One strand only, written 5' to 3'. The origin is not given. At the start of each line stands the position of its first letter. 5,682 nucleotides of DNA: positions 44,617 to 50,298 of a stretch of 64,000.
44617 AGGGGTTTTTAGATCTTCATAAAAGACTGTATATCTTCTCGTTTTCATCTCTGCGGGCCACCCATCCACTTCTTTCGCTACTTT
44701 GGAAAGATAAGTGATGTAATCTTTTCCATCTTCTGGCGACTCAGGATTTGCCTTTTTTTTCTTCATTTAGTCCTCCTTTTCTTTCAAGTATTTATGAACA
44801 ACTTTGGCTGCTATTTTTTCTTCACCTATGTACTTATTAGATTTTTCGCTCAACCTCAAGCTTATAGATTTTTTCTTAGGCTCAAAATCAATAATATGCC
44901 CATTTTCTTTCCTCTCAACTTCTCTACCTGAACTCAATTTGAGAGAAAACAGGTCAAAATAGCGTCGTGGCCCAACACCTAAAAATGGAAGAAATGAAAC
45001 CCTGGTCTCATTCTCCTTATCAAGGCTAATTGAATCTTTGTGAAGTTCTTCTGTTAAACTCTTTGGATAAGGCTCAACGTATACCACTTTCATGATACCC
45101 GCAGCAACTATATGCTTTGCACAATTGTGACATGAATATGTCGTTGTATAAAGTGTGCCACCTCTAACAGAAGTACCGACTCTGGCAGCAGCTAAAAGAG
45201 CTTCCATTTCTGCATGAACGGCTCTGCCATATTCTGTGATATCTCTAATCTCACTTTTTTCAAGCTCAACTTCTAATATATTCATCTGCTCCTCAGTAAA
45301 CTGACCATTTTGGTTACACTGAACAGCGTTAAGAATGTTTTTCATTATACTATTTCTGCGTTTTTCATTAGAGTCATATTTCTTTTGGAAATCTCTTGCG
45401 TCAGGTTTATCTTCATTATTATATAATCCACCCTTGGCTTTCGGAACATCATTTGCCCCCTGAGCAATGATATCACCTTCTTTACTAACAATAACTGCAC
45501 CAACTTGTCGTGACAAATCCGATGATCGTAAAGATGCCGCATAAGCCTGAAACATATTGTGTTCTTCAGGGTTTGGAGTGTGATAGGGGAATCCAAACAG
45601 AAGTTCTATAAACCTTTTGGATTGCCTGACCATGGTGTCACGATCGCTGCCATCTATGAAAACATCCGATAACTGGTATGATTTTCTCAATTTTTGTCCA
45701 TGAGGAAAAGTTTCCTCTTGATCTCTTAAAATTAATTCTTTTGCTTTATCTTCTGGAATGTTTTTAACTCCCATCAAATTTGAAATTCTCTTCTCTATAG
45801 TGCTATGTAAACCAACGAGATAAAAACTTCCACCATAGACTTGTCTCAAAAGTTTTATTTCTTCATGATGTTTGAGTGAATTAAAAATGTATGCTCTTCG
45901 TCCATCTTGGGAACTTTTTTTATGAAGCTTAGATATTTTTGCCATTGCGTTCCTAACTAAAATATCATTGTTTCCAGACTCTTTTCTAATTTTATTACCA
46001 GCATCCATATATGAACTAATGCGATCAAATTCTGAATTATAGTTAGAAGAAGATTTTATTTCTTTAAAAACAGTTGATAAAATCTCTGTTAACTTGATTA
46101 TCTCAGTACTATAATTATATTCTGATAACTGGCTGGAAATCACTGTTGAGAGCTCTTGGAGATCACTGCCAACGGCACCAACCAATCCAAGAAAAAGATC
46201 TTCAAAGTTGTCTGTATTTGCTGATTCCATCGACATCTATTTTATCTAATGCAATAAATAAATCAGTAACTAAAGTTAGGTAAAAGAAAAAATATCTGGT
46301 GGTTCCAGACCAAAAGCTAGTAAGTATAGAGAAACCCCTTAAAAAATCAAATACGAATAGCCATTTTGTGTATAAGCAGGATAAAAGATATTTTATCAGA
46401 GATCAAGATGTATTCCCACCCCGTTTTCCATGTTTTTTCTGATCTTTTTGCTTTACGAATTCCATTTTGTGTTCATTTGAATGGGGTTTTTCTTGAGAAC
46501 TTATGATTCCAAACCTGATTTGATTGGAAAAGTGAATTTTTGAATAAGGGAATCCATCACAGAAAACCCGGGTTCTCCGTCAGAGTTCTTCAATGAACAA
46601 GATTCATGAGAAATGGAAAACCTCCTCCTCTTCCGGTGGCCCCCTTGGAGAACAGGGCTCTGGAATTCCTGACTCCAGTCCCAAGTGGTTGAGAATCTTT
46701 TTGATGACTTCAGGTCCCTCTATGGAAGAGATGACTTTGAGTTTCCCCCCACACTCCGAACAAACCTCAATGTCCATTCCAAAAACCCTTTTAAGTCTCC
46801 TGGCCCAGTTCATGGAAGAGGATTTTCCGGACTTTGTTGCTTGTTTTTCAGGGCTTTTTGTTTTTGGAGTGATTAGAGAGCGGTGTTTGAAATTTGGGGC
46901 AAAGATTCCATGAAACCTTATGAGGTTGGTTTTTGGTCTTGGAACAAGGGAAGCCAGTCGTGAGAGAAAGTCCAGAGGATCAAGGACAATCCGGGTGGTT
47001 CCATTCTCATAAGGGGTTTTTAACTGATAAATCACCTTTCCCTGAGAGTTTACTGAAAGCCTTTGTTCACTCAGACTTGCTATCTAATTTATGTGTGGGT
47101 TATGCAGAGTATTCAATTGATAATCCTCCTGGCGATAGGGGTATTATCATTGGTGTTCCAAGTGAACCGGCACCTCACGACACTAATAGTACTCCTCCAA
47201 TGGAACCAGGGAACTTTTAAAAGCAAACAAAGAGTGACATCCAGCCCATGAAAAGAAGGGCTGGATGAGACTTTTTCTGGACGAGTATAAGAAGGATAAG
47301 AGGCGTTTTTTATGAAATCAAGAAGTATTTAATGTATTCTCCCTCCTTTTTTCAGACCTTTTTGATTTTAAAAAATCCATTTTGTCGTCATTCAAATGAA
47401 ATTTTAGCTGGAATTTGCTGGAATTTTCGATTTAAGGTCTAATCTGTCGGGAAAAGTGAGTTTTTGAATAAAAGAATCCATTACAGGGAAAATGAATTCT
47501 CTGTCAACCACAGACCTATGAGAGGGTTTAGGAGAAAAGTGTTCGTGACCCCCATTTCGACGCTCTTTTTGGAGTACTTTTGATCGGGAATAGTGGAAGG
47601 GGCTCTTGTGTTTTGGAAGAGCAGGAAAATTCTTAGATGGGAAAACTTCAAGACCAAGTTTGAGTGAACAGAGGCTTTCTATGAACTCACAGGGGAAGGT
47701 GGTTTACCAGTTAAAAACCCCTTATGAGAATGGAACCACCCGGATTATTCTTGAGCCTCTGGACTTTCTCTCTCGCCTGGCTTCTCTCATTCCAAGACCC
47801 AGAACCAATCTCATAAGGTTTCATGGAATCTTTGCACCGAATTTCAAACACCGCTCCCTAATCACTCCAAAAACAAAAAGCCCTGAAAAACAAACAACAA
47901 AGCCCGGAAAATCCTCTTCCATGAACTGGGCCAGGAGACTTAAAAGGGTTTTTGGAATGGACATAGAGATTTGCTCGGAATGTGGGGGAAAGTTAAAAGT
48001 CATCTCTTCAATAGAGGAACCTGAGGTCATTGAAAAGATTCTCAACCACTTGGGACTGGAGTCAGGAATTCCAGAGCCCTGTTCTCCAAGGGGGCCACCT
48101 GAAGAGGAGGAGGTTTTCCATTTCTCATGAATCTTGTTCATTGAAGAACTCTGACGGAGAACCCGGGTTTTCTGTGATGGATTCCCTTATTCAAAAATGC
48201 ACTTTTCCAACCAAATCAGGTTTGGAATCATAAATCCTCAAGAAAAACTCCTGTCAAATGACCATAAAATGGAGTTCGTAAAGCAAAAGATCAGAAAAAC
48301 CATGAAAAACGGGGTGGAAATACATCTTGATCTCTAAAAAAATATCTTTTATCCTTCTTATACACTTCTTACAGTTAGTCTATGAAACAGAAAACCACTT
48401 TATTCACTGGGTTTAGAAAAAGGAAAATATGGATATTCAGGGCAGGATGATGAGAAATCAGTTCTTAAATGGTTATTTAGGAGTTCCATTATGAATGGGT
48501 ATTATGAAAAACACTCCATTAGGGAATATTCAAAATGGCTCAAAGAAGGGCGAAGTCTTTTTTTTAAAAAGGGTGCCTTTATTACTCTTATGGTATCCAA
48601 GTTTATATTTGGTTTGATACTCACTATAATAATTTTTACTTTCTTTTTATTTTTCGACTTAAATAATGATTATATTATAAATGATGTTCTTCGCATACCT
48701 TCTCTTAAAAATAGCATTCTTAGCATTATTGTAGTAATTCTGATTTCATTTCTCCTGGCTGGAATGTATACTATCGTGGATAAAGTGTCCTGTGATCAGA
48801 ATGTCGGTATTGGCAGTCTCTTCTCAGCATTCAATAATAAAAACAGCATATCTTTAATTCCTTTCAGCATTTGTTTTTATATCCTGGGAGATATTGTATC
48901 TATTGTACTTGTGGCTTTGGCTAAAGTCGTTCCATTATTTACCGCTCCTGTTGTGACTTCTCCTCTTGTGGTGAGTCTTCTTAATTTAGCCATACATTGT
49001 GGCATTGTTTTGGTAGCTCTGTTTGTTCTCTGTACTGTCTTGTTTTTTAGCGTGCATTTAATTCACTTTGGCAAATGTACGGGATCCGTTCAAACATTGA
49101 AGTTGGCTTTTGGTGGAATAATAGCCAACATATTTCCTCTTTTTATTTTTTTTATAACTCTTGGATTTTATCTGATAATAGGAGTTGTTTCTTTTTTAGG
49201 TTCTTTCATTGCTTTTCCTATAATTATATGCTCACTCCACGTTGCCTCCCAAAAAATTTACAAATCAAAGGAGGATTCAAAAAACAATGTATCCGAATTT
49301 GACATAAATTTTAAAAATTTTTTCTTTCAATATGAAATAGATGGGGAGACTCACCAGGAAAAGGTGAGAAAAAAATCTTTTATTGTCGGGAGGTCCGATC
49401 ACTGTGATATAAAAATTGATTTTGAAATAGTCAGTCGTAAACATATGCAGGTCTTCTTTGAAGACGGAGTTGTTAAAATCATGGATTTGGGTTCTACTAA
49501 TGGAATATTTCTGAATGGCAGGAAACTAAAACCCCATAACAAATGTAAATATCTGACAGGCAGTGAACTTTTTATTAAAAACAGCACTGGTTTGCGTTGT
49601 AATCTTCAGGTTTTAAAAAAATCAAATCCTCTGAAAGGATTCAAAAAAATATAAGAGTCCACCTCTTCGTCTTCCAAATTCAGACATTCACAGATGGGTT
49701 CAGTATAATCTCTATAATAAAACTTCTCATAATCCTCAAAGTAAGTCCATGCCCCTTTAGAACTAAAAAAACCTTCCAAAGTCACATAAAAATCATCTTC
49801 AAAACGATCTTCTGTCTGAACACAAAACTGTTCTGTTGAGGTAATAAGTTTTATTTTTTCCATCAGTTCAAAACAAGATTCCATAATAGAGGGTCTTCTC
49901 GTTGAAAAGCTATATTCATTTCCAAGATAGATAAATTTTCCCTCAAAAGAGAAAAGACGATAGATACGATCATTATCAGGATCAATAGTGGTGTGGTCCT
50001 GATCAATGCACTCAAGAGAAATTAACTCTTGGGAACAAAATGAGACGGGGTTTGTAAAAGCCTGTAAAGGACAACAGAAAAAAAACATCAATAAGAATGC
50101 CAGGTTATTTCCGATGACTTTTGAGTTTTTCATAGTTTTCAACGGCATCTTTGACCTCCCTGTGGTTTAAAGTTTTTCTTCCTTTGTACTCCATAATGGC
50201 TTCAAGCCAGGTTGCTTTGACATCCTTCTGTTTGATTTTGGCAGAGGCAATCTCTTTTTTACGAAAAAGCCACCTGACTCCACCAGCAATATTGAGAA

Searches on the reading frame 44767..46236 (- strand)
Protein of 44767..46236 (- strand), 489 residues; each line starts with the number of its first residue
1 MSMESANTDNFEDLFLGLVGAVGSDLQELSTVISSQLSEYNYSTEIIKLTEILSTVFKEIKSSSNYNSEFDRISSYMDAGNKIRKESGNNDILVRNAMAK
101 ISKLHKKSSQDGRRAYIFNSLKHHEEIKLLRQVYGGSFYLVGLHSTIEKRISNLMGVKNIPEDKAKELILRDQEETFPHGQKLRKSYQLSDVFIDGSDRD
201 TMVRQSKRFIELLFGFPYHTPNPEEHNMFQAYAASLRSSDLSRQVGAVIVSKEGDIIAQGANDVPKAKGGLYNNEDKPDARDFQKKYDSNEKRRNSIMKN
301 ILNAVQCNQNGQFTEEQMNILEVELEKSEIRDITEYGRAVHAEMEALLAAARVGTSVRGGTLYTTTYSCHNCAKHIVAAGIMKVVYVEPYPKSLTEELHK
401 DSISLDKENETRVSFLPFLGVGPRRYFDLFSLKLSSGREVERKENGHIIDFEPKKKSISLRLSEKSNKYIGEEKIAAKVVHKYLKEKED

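Call 53: search_protein_families(library=pfam, proteins=[window:44767-46236:-], max_evalue=0.001)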
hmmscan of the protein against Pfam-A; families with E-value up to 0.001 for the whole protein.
window:44767-46236:- (489 aa): 3 families
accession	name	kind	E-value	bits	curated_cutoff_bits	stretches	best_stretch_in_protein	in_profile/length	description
PF00383.29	dCMP_cyt_deam_1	-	1.9e-16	60.2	25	1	225-387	5-101/102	Cytidine and deoxycytidylate deaminase zinc-binding region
PF14437.12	MafB19-deam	-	1e-09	38.9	27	1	235-393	15-106/142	MafB19-like deaminase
PF14439.12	Bd3614-deam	-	7.1e-05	23.2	38.5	0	339-398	34-100/113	Bd3614-like deaminase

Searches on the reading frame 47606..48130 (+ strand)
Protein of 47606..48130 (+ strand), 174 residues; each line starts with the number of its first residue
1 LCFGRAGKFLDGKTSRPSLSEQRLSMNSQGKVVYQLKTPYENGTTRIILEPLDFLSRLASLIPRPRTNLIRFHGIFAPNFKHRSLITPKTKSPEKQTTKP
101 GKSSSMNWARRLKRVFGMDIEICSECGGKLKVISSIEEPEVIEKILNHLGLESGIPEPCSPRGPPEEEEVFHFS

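Call 53: search_protein_families(library=pfam, proteins=[window:47606-48130:+], max_evalue=0.001)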
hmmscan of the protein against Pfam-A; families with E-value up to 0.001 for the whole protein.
window:47606-48130:+ (174 aa): 1 family
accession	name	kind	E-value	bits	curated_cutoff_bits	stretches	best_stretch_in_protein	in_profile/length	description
PF04986.18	Y2_Tnp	-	2.2e-12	47.8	20.9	1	14-79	114-178/183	Putative transposase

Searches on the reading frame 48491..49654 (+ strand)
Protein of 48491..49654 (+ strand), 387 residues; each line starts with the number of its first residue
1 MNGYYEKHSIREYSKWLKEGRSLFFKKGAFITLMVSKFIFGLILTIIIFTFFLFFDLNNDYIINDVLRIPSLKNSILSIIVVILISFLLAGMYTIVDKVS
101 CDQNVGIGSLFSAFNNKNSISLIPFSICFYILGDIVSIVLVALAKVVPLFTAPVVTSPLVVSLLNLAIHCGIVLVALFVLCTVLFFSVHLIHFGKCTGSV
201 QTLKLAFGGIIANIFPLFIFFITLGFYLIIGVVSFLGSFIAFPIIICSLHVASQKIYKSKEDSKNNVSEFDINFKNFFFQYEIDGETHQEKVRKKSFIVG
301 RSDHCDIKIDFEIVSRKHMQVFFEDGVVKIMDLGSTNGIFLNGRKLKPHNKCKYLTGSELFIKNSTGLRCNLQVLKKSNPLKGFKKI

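Call 6: search_protein_families(library=pfam, proteins=[window:48491-49654:+], max_evalue=0.1)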
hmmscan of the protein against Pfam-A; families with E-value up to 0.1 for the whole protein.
window:48491-49654:+ (387 aa): 2 families
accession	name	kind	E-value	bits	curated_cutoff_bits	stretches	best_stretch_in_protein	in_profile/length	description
PF00498.31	FHA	-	3.5e-15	56.6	20.7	1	298-353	2-57/67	FHA domain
PF16697.10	Yop-YscD_cpl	-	6.7e-08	33.1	33.2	1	291-347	13-69/94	Inner membrane component of T3SS, cytoplasmic domain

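Call 15: search_protein_families(library=padloc, proteins=[window:48491-49654:+], max_evalue=0.01)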
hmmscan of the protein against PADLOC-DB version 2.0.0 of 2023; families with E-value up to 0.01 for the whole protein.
window:48491-49654:+ (387 aa): 0 families

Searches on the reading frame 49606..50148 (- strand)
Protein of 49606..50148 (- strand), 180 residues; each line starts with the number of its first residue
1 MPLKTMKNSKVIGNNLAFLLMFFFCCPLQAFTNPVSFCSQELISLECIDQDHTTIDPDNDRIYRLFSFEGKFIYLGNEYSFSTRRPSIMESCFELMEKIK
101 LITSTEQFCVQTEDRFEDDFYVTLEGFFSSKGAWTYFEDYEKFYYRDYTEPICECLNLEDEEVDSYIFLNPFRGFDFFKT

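Call 6: search_protein_families(library=pfam, proteins=[window:49606-50148:-], max_evalue=0.1)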
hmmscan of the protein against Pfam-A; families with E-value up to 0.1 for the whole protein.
window:49606-50148:- (180 aa): 0 families

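Call 7: search_protein_families(library=ncbifam, proteins=[window:49606-50148:-], max_evalue=0.1)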
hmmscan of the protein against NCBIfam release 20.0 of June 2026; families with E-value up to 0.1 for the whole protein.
window:49606-50148:- (180 aa): 0 families

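Call 12: find_homologous_proteins(query=window:49606-50148:-, max_evalue=0.01)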
Query window:49606-50148:- (180 aa): 5 proteins with E <= 0.01 among 47 candidates.
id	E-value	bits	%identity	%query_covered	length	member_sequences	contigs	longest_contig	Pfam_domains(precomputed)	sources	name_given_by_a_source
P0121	4.1e-118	410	100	100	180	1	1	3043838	-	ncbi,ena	-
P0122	1.4e-70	255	72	89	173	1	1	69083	-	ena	-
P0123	7.9e-70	252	68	100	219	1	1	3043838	-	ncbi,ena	-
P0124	7.9e-52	194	59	99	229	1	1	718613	-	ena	-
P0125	5.3e-50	188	70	75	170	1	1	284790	-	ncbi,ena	-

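Call 27: search_solved_structures(query=window:49606-50148:-, max_evalue=10)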
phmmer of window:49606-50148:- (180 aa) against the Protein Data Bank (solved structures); distinct sequences matched with E-value up to 10: 10.
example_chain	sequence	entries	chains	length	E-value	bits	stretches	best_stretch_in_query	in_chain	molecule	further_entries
1tvf_A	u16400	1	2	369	0.34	13.9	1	51-141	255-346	penicillin binding protein 4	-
7kcv_A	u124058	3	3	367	0.39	13.7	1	51-141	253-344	Penicillin-binding protein 4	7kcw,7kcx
5tw8_A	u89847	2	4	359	0.41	13.7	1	51-141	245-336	Penicillin-binding protein 4 | Penicillin binding protein 4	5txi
6dz8_A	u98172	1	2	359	0.41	13.7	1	51-141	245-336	Penicillin-binding protein 4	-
5ty7_A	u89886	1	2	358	0.42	13.6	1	51-141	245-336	Penicillin-binding protein 4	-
6c39_A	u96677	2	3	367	0.43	13.6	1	51-141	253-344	Serine-type D-Ala-D-Ala carboxypeptidase | Penicillin-binding protein 4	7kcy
3hum_A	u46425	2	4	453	0.51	13.4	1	51-141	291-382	Penicillin-binding protein 4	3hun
5tw4_A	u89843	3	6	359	0.51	13.4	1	51-141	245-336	Penicillin-binding protein 4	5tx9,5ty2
6c3k_A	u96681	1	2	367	0.53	13.3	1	51-141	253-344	Penicillin-binding protein 4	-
9c72_A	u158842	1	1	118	1.1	12.3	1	23-58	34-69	Spindle defective 2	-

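Call 42: find_homologous_proteins(query=A3, max_evalue=0.001)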
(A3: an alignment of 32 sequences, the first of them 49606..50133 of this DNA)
Query A3 (32 sequences) (175 aa, profile of the alignment): 77 proteins with E <= 0.001 among 3866 candidates.
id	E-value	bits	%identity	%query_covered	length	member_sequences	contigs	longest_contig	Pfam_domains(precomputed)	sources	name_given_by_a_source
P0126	1.2e-36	144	-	-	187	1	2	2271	-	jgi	jgi:hypothetical protein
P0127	1.9e-36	143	36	18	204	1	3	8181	-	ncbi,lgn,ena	ncbi:MAG: hypothetical protein AABZ06_03805 [Bdellovibrionota bacterium]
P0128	8.3e-36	141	27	21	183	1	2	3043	-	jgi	jgi:hypothetical protein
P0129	1.1e-35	141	-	-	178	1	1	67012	-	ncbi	-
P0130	7.7e-35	138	27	35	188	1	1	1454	-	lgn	-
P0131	5.0e-34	135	-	-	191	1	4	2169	-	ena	-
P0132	4.7e-33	132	26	47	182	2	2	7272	-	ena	-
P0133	2.2e-31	127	22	49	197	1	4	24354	-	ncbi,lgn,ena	-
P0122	5.3e-31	125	72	89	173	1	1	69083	-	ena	-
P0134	1.3e-29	121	-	-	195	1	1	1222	-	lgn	-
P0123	3.2e-29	120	69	100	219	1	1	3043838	-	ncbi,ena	-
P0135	3.6e-28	116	23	50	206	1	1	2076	-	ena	-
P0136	3.8e-27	113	26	54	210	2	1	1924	-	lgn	-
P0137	5.1e-26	109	53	9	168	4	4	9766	-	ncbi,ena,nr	ncbi:MAG TPA: hypothetical protein PKC28_11760 [Bdellovibrionales bacterium]|nr:hypothetical protein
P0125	1.3e-25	108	70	74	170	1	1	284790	-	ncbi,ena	-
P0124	4.2e-24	103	58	99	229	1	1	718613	-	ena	-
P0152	9.0e-23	99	42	11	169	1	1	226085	-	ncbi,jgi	jgi:hypothetical protein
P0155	1.2e-22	98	47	9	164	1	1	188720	-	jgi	-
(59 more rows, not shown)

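Call 70: find_encoding_contigs(protein=P0152, flank=3000, max_places=2)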
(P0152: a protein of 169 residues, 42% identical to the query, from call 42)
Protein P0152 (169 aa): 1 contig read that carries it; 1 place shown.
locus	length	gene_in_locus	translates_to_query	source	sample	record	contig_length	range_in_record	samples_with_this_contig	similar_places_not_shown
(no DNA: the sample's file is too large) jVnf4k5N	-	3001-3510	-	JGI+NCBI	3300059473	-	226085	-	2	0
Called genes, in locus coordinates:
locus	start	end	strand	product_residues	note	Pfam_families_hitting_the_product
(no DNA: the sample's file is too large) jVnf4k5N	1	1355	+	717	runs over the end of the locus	PF03169:OPT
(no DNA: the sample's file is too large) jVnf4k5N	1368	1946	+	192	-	-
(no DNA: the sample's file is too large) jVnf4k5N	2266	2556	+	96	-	PF05015:HigB-like_toxin (weak)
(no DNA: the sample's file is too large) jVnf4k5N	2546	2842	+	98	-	PF13560:HTH_31, PF01381:HTH_3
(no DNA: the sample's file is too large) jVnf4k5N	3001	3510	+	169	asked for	-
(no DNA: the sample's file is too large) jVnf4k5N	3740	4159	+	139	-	-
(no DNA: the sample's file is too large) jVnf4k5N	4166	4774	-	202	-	PF01227:GTP_cyclohydroI, PF14489:QueF (faint)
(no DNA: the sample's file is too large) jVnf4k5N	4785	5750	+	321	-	PF00753:Lactamase_B, PF23023:Anti-Pycsar_Apyc1 (weak)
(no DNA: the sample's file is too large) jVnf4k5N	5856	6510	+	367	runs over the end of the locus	-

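Call 71: find_encoding_contigs(protein=P0155, flank=3000, max_places=2)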
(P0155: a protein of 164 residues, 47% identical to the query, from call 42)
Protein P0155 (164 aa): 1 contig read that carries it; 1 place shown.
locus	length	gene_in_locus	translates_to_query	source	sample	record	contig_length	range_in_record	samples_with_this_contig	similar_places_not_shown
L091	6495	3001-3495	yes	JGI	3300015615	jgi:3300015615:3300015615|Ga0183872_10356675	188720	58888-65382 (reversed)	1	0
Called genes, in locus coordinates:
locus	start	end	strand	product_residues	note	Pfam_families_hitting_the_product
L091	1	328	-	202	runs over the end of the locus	-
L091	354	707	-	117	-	-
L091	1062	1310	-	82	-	-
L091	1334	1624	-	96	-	PF13560:HTH_31, PF01381:HTH_3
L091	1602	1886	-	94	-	PF15738:YafQ_toxin (weak)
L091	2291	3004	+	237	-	PF01464:SLT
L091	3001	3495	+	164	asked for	-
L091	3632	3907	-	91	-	PF05168:HEPN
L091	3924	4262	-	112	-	PF01909:NTP_transf_2, PF18765:Polbeta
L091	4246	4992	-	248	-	-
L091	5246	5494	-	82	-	PF10387:DUF2442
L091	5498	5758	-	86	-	PF13711:DUF4160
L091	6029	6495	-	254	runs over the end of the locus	-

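Call 72: find_encoding_contigs(protein=P0124, flank=6000, max_places=2)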
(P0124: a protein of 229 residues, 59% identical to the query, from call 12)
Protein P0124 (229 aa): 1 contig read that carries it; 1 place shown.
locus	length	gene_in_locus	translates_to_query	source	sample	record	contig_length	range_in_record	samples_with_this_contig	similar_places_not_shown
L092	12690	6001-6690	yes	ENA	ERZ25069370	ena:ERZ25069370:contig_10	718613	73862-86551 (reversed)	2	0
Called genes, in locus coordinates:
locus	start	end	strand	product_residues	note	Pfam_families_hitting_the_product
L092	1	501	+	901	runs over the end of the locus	PF21305:type_II_gspD_N0, PF03958:Secretin_N, PF00263:Secretin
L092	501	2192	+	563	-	PF05157:MshEN, PF00437:T2SSE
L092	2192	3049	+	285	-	PF03448:MgtE_N, PF00571:CBS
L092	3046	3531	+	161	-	PF01769:MgtE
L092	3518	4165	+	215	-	PF11967:RecO_N (weak)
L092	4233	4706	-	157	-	-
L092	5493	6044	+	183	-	PF01464:SLT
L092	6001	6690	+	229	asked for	-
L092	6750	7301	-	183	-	-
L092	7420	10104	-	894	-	PF12705:PDDEXK_1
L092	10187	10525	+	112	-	PF00144:Beta-lactamase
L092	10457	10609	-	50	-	-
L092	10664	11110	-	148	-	PF02367:TsaE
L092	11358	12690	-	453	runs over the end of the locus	PF02878:PGM_PMM_I, PF02879:PGM_PMM_II, PF02880:PGM_PMM_III, PF00408:PGM_PMM_IV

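Call 93: find_related_loci(query=A8, collection=metagenome_contigs, flank=2500)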
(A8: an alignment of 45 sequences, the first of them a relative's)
Query A8 (168 aa) in metagenome_contigs; peptide patterns used: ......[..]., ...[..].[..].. (x = any residue, [..] = any of these).
73 stretches matched a pattern; 11 encode a relative of the query (tblastn E <= 1e-3); 11 distinct loci.
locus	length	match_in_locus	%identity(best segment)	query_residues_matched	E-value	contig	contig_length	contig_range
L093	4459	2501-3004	99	1-168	3e-115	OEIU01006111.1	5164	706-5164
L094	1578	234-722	69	1-163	5e-85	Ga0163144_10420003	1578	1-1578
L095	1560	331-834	61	1-168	1e-75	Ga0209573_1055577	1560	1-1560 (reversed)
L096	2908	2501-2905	67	1-135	1e-61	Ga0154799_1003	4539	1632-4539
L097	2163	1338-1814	50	1-159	2e-49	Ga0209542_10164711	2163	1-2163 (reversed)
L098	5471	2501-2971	31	4-161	2e-28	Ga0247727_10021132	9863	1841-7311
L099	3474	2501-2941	33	22-162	2e-24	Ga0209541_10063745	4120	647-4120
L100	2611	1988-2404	33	25-158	3e-20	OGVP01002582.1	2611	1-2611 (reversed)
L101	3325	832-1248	33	25-158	7e-20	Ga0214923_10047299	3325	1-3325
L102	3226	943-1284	31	55-157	4e-14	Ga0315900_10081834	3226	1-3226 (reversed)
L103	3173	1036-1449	25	25-157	1e-9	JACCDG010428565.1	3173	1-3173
